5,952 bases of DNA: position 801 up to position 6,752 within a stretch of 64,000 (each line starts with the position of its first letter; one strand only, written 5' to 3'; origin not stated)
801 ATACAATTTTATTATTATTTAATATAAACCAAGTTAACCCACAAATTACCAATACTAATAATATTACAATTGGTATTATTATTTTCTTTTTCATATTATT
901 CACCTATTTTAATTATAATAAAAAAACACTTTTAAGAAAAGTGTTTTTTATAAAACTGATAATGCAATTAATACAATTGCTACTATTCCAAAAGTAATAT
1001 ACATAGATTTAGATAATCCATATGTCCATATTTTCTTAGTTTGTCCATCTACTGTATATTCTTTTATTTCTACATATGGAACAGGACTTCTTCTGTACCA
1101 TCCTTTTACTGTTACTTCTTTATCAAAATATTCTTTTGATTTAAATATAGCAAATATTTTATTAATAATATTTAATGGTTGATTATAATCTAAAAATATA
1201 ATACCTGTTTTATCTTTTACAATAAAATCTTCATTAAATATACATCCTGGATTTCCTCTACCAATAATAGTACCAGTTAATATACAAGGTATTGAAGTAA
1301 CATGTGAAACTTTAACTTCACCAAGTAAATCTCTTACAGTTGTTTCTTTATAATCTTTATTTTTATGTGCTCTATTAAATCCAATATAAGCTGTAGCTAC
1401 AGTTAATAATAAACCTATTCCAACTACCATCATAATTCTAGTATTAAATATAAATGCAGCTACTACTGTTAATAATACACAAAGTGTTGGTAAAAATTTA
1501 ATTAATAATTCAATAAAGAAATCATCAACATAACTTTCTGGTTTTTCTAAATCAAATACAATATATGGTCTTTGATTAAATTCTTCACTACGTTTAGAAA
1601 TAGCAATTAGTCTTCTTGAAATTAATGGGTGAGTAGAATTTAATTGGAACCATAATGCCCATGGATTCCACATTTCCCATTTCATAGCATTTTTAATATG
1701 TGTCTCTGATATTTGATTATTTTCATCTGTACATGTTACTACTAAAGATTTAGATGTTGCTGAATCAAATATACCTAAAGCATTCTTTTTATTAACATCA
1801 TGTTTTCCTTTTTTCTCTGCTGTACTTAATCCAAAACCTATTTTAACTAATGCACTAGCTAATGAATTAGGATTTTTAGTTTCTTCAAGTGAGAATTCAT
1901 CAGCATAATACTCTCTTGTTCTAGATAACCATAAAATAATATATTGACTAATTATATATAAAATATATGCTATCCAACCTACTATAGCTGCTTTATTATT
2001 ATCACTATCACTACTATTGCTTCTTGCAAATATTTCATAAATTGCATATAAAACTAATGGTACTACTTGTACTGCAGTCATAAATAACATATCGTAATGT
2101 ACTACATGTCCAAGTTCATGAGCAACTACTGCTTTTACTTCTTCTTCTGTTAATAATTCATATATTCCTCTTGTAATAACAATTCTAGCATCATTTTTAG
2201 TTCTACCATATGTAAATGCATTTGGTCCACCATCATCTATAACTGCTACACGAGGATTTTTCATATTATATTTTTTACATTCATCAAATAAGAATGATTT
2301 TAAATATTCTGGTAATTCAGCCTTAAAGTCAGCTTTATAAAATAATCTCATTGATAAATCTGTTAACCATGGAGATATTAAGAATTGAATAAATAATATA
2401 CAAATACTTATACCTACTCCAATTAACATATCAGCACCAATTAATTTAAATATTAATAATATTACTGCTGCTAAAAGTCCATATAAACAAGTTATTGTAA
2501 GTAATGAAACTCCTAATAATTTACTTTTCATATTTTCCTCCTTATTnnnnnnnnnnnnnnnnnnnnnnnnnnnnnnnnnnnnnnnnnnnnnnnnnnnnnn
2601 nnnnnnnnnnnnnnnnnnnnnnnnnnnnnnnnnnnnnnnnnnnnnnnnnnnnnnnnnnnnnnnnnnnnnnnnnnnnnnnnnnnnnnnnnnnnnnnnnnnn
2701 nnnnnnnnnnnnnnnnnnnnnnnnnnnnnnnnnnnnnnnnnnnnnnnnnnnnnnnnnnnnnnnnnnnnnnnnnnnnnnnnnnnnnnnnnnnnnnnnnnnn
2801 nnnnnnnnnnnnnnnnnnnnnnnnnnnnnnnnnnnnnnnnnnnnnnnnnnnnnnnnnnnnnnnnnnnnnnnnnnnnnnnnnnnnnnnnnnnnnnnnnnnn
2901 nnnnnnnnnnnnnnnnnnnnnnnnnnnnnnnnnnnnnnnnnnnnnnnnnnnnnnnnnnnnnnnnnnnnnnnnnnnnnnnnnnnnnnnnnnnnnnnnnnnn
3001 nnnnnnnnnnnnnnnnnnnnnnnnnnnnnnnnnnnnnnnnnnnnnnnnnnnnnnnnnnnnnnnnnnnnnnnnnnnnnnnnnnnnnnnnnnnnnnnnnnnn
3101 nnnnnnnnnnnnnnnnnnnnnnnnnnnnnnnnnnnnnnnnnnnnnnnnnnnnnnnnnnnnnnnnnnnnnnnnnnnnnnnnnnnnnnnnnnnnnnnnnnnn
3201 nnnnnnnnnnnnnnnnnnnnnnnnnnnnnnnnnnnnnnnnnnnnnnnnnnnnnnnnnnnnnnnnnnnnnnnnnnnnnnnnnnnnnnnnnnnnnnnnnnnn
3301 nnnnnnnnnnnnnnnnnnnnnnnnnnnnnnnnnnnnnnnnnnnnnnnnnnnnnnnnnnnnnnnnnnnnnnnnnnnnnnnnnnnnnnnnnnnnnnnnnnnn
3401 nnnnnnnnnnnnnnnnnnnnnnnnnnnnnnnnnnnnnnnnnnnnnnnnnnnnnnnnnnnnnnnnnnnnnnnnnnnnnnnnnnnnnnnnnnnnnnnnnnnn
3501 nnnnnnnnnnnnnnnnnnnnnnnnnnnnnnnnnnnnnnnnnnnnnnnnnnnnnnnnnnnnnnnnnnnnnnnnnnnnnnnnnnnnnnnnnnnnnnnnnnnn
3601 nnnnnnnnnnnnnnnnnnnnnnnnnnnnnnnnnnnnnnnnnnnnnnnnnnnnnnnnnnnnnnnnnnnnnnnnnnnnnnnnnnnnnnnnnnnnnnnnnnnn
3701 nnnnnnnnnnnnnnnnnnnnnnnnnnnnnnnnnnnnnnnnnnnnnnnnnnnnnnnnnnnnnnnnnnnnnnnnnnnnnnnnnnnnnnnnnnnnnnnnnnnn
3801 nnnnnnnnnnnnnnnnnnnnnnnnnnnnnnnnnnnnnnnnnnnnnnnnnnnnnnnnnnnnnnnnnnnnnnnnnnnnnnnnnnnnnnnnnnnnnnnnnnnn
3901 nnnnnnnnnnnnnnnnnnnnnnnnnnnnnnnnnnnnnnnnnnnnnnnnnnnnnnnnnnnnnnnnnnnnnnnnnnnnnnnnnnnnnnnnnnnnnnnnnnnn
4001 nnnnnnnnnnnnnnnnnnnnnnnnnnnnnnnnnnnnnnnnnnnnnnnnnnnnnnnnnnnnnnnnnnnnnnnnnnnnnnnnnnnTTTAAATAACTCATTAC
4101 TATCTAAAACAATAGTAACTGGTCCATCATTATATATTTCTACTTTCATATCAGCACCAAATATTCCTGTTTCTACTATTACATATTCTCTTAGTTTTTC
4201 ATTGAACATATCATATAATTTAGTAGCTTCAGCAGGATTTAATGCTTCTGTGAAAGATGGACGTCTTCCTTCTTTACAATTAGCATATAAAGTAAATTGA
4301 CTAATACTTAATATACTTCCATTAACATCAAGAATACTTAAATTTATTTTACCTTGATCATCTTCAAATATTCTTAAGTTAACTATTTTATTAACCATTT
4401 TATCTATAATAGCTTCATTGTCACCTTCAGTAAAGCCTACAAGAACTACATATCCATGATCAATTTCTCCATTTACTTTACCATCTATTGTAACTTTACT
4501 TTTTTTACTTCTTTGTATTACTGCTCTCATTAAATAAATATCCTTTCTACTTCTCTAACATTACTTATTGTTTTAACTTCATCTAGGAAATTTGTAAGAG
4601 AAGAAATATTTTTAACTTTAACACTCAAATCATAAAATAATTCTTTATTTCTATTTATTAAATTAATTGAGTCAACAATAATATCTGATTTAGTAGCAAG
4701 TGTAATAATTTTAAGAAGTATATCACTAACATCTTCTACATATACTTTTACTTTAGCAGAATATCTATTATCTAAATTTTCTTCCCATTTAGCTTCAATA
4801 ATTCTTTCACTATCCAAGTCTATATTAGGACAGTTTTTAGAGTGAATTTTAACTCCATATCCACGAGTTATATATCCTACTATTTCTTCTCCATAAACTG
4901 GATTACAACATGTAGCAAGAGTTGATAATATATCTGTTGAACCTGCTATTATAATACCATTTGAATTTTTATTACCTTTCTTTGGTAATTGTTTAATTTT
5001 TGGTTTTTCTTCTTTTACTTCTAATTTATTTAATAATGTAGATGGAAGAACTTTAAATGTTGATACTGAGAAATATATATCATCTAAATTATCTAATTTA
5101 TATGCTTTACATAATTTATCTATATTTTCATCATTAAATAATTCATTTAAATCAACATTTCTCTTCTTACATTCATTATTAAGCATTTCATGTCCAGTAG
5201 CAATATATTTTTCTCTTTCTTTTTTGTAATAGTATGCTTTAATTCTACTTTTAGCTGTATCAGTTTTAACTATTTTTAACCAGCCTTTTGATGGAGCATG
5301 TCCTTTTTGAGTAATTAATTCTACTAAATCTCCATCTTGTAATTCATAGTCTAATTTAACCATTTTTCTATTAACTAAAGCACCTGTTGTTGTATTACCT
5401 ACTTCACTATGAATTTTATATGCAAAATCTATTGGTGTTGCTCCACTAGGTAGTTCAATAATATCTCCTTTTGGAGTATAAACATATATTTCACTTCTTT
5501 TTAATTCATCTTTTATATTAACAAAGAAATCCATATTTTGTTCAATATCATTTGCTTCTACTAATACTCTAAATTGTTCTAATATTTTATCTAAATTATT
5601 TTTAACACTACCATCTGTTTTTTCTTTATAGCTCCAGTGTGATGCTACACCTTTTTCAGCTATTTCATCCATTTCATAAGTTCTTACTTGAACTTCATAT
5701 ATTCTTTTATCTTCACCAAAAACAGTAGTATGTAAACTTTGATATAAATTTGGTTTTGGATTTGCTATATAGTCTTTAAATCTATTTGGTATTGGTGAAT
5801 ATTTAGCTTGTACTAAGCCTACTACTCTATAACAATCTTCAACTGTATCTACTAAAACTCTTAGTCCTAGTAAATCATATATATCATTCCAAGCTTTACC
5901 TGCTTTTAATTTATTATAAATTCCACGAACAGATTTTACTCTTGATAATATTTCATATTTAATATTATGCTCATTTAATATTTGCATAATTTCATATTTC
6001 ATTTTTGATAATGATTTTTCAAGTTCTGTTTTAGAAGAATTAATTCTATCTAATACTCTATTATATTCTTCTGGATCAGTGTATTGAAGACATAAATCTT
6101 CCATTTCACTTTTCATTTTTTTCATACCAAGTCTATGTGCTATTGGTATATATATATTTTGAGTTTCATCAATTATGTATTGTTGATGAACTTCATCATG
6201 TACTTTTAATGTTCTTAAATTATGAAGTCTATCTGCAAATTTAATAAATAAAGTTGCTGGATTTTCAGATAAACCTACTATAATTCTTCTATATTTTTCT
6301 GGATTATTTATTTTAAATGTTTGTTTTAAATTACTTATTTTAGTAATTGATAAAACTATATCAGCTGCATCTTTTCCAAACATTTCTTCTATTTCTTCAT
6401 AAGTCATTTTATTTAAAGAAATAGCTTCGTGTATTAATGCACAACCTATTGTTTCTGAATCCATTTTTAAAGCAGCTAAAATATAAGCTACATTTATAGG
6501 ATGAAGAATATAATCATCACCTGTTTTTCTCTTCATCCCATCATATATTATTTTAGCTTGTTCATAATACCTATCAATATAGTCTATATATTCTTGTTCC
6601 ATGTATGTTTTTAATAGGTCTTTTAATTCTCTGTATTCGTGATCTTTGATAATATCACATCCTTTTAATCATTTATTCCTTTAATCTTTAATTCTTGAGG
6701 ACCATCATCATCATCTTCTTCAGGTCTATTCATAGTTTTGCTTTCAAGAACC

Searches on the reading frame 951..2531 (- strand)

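Call 7: search_protein_families(library=pfam, proteins=[window:951-2531:-], max_evalue=0.01)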
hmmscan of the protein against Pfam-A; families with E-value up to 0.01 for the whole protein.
window:951-2531:- (527 aa): 2 families
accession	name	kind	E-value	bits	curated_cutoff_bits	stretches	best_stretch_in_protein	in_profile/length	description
PF01435.24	Peptidase_M48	-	3.6e-33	115.4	20.3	1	86-314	16-185/186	Peptidase family M48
PF05569.17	Peptidase_M56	-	0.00011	21.9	31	1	37-158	103-219/296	BlaR1 peptidase M56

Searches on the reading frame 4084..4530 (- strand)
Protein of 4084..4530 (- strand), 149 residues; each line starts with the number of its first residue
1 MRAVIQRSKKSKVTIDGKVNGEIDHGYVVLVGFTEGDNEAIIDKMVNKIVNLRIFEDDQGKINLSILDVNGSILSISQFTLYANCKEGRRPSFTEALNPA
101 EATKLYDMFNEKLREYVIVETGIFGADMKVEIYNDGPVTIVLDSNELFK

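Call 7: search_protein_families(library=pfam, proteins=[window:4084-4530:-], max_evalue=0.01)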
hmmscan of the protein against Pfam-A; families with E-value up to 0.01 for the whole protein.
window:4084-4530:- (149 aa): 1 family
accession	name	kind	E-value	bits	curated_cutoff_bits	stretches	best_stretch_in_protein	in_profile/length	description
PF02580.21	Tyr_Deacylase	-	4e-58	196.3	25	1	2-143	1-144/144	D-Tyr-tRNA(Tyr) deacylase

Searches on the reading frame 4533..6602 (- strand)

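Call 7: search_protein_families(library=pfam, proteins=[window:4533-6602:-], max_evalue=0.01)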
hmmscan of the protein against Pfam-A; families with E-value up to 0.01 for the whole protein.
window:4533-6602:- (690 aa): 5 families
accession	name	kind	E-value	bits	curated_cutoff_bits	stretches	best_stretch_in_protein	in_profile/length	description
PF04607.23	RelA_SpoT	-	5.9e-39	133.3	27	1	220-329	1-112/113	Region found in RelA / SpoT proteins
PF13328.12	HD_4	-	6.4e-29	101.1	27.2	1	16-160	5-155/156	HD domain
PF02824.27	TGS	-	2.6e-24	85.5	22.2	1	372-431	1-60/60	TGS domain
PF13291.12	ACT_4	-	5.6e-08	33.8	27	1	612-687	3-80/80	ACT domain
PF19296.4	RelA_AH_RIS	-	0.00074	20.1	23.8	0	443-542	2-97/185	RelA/SpoT, AH and RIS domains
